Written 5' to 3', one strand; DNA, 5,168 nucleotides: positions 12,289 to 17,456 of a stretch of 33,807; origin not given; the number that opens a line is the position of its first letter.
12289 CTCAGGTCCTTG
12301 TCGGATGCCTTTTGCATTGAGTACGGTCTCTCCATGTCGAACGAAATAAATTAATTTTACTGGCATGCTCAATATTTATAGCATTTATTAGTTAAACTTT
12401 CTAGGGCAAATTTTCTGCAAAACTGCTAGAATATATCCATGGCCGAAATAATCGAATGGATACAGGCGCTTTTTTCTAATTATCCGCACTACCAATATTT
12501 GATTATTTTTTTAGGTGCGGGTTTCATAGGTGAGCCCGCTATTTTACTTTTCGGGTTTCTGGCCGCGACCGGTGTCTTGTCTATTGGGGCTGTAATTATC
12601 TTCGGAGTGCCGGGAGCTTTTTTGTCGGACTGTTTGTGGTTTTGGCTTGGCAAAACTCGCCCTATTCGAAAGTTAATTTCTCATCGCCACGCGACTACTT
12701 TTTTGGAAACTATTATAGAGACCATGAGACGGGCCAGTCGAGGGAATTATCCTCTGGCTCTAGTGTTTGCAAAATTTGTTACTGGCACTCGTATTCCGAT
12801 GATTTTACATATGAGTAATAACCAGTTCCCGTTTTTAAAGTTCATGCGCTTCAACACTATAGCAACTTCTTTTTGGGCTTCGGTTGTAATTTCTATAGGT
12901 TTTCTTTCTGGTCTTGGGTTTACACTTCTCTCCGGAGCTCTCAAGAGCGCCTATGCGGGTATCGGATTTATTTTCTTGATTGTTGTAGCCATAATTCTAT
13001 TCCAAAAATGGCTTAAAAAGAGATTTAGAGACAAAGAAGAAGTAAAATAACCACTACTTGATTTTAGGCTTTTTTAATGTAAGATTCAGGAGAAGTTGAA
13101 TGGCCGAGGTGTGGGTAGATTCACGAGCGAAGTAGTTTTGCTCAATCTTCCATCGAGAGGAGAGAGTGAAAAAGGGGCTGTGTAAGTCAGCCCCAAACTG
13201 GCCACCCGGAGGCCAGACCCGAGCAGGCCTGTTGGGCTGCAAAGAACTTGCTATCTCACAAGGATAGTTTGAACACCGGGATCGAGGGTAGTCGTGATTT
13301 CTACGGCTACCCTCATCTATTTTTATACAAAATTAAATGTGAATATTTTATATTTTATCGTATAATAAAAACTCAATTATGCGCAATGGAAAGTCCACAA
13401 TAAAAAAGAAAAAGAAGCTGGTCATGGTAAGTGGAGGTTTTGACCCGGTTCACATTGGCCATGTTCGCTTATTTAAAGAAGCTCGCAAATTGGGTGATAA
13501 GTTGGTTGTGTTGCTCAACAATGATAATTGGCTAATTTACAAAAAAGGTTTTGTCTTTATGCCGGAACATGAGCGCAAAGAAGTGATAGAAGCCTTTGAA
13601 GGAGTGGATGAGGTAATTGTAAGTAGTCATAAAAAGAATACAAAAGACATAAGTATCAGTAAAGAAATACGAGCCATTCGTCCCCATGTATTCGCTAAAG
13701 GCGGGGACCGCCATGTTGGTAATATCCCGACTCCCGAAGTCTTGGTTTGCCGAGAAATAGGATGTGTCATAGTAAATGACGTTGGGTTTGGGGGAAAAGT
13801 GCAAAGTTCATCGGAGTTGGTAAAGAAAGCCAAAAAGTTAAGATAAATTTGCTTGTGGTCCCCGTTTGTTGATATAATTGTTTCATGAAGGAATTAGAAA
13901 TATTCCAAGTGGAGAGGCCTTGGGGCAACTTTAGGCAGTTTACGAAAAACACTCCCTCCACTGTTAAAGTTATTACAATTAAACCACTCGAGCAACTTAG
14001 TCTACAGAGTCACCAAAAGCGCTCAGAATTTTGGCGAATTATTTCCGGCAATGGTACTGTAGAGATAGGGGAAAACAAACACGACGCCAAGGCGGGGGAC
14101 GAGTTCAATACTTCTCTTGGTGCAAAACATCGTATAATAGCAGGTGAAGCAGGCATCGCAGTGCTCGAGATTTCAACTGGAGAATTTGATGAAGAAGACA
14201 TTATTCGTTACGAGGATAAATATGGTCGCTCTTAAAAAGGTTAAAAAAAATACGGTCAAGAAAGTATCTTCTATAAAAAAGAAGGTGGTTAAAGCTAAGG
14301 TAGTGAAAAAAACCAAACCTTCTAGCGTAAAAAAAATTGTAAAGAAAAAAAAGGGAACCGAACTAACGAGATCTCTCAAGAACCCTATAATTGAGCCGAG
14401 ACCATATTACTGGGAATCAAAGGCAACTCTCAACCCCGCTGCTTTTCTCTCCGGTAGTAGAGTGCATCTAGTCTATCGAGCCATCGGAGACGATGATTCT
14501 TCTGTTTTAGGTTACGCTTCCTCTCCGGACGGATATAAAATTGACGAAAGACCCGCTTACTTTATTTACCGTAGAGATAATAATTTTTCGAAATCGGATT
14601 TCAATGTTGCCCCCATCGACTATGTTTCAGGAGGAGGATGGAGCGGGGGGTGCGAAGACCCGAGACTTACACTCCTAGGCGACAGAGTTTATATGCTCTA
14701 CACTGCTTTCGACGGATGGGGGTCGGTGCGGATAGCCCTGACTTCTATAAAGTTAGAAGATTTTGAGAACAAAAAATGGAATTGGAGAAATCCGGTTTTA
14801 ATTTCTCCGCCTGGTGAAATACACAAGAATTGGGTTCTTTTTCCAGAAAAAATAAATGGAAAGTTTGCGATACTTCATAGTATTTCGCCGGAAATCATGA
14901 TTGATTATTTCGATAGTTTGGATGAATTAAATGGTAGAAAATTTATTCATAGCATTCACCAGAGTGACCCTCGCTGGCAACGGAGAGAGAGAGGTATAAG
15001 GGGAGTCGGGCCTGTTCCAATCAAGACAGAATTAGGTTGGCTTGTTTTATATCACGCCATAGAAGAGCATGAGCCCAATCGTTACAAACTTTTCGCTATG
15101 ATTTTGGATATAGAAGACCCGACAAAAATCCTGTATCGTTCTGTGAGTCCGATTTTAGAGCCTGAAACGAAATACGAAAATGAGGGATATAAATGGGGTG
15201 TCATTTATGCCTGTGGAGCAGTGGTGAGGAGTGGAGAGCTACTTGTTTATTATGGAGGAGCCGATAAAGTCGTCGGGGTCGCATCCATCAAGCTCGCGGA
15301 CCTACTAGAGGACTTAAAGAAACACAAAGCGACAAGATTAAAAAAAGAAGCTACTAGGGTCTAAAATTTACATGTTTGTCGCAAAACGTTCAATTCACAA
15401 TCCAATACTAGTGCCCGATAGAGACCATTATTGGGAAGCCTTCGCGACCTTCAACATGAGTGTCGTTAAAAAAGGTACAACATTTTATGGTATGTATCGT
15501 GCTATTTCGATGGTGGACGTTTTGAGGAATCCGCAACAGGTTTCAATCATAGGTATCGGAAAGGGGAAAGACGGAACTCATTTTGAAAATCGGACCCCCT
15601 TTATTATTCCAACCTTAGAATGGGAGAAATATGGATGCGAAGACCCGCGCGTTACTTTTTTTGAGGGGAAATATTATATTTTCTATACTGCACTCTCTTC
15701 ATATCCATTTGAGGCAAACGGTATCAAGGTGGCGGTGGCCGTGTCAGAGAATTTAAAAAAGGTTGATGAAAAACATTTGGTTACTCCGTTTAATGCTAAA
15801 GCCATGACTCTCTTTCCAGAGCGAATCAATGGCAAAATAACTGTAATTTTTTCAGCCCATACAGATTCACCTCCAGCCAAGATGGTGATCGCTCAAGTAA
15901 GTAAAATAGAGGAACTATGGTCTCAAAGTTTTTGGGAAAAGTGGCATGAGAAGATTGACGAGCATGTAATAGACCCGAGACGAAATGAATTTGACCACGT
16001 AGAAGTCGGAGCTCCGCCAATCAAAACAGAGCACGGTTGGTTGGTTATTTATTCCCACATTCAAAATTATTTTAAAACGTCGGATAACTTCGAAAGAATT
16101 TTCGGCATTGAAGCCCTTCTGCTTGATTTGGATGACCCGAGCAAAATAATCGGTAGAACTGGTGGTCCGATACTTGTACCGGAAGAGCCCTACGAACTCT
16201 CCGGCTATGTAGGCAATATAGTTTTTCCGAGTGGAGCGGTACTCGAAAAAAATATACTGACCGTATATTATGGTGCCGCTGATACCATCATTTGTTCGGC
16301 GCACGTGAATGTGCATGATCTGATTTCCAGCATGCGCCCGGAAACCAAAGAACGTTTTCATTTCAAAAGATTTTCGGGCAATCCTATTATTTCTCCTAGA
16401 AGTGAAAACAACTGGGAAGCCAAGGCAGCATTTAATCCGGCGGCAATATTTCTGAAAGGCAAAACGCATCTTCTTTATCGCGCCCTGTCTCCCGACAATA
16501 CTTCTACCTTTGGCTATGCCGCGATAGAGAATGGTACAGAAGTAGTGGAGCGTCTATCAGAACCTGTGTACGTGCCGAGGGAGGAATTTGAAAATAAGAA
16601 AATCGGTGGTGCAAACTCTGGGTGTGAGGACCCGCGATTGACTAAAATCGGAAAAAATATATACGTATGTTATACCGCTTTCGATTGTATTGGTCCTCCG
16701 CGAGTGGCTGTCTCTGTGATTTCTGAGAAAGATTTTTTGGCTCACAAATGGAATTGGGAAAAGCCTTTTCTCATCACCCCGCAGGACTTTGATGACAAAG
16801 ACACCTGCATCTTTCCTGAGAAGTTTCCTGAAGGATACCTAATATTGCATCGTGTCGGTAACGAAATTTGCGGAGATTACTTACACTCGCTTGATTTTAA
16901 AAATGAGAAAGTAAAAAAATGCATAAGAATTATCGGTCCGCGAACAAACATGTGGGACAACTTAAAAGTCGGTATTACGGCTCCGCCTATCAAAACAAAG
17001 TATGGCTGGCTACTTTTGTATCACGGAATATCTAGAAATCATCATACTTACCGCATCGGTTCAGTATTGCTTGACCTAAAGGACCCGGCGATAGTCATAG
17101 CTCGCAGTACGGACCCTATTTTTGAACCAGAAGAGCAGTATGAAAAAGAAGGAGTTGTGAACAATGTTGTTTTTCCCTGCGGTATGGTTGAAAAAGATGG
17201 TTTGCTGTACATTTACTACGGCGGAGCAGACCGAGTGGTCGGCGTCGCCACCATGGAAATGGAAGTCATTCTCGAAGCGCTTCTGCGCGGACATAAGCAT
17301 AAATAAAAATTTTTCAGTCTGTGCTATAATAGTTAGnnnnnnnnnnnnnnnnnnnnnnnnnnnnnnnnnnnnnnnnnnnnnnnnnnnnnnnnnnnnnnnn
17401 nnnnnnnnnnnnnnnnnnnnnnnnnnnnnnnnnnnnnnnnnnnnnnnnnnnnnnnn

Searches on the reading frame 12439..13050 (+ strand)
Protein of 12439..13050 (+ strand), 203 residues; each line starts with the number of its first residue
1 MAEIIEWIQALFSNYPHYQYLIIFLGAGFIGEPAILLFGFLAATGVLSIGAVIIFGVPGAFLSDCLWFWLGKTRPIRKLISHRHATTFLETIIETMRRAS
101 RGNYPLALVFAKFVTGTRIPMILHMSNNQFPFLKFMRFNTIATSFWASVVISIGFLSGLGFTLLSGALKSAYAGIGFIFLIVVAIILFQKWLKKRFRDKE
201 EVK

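Call 82: search_protein_families(library=pfam, proteins=[window:12439-13050:+], max_evalue=0.001)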
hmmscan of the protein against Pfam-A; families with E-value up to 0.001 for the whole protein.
window:12439-13050:+ (203 aa): 1 family
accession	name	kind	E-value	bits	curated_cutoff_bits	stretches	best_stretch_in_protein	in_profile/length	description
PF09335.16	VTT_dom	-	6.6e-06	27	33.9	1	40-154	6-121/123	VTT domain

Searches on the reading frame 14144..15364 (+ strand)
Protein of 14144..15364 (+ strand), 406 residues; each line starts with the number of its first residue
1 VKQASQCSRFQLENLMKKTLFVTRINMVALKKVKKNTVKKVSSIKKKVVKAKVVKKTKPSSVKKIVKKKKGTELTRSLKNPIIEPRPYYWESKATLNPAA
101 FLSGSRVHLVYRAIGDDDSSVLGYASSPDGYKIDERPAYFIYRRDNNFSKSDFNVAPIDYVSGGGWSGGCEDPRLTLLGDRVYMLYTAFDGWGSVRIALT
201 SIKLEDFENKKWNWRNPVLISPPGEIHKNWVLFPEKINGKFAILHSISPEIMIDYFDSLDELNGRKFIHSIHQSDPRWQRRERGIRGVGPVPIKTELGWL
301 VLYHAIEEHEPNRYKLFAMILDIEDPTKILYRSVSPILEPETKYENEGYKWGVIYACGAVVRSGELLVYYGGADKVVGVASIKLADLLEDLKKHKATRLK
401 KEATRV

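Call 82: search_protein_families(library=pfam, proteins=[window:14144-15364:+], max_evalue=0.001)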
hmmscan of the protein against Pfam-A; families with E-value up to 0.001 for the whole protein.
window:14144-15364:+ (406 aa): 1 family
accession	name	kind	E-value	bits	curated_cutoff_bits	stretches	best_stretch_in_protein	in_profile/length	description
PF04041.19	Glyco_hydro_130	-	1.4e-40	139.7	26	1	93-389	33-316/320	beta-1,4-mannooligosaccharide phosphorylase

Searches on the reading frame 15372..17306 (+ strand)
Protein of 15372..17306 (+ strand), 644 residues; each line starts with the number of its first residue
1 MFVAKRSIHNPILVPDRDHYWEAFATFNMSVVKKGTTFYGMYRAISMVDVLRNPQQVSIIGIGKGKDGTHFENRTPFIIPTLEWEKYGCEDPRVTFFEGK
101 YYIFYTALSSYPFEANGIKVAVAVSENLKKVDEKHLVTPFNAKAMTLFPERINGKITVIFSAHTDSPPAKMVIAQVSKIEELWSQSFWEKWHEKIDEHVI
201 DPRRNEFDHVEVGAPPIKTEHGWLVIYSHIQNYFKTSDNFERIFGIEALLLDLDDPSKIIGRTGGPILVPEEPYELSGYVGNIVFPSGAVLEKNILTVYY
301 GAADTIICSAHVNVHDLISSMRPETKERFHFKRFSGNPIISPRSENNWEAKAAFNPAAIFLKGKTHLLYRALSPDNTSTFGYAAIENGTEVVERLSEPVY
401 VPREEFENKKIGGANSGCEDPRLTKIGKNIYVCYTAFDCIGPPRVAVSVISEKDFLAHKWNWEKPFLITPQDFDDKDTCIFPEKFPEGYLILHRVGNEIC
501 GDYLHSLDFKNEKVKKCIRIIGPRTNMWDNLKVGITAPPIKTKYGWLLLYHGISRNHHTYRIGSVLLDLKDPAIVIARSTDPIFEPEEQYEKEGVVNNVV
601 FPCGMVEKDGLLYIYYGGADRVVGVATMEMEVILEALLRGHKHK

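Call 82: search_protein_families(library=pfam, proteins=[window:15372-17306:+], max_evalue=0.001)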
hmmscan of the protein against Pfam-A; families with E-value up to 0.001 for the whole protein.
window:15372-17306:+ (644 aa): 1 family
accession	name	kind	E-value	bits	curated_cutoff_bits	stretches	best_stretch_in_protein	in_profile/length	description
PF04041.19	Glyco_hydro_130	-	2e-96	323.1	26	2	349-636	31-317/320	beta-1,4-mannooligosaccharide phosphorylase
